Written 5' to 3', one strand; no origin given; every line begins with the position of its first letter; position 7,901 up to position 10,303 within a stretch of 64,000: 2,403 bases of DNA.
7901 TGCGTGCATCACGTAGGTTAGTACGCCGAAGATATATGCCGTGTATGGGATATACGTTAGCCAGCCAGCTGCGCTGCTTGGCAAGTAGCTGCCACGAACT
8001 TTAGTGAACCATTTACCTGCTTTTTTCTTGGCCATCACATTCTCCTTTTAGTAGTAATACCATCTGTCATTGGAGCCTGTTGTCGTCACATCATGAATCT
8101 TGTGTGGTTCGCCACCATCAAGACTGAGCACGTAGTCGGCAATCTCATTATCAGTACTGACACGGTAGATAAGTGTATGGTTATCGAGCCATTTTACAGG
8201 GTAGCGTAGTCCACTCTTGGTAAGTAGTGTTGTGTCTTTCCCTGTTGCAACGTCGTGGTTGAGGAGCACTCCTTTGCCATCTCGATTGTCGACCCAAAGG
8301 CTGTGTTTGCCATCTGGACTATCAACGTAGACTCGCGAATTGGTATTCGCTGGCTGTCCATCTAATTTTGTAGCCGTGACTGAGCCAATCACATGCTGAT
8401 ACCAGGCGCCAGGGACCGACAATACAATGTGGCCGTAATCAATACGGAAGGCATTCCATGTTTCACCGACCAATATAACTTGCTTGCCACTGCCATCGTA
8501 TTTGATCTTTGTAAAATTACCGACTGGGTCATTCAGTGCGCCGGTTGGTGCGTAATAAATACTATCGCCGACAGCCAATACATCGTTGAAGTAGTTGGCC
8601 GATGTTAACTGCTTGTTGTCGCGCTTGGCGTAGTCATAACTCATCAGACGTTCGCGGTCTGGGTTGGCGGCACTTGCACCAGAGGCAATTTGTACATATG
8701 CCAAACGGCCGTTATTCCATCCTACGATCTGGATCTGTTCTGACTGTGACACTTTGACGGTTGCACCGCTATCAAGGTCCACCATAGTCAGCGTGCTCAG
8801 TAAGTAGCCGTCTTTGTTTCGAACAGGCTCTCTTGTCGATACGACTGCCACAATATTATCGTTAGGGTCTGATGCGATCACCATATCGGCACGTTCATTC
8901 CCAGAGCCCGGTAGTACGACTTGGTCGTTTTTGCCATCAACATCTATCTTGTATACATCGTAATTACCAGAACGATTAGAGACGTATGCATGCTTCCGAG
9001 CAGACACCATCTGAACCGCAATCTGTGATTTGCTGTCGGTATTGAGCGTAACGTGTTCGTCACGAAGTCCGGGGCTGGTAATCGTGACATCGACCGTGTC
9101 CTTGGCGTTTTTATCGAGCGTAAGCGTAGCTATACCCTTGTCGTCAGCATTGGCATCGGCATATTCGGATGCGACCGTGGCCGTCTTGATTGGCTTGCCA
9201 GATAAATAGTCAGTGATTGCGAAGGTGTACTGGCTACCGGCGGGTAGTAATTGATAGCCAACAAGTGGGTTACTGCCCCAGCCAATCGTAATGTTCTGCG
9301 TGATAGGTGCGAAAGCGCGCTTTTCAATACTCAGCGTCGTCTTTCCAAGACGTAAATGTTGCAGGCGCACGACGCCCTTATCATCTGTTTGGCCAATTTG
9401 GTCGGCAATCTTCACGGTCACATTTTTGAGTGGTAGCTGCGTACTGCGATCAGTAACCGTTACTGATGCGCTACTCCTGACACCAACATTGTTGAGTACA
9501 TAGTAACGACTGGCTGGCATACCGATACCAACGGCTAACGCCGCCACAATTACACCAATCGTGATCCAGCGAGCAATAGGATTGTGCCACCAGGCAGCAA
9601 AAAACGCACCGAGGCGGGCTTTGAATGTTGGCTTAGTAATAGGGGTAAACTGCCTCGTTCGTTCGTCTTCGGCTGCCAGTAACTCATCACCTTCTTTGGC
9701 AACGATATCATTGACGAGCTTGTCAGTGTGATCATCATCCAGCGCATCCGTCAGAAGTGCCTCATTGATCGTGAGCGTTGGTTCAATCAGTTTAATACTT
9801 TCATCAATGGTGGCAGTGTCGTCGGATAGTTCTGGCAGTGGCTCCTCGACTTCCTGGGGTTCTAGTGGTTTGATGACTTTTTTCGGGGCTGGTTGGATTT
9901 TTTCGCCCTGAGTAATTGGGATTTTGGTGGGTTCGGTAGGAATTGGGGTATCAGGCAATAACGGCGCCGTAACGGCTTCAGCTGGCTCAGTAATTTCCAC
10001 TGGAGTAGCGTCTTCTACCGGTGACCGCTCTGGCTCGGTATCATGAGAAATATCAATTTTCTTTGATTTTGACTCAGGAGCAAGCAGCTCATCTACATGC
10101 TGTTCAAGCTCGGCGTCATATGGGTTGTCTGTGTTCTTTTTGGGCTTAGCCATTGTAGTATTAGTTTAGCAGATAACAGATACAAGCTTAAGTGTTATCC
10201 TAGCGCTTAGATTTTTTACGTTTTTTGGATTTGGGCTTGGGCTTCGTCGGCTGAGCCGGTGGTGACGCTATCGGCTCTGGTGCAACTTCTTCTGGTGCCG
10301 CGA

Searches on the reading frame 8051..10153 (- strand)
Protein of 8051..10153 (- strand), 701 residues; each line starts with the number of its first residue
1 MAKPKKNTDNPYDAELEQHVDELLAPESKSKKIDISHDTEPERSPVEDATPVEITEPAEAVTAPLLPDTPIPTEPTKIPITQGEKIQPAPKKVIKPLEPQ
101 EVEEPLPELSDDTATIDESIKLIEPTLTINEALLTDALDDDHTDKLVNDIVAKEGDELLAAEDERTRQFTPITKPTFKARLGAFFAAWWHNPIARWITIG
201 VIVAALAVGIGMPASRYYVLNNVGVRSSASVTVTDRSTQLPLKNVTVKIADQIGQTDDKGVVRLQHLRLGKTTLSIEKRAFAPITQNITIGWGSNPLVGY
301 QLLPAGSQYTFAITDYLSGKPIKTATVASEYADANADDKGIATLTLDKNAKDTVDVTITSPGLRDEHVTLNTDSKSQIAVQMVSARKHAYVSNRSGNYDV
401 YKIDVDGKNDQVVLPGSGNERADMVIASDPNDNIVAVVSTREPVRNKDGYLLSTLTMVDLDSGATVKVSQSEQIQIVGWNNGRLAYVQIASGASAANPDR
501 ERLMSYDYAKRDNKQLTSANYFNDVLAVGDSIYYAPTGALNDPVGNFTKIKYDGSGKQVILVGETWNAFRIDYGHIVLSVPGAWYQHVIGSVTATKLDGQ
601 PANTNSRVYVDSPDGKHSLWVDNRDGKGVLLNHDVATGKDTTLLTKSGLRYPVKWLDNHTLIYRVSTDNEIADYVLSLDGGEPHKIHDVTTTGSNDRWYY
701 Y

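Call 69: search_protein_families(library=pfam, proteins=[window:8051-10153:-], max_evalue=0.00001)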
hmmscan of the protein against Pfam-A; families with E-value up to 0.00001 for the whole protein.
window:8051-10153:- (701 aa): 1 family
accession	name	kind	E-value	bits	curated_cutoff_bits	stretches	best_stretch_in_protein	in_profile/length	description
PF13620.12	CarboxypepD_reg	-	7.5e-08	33.1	32.3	0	230-295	3-74/82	Carboxypeptidase regulatory-like domain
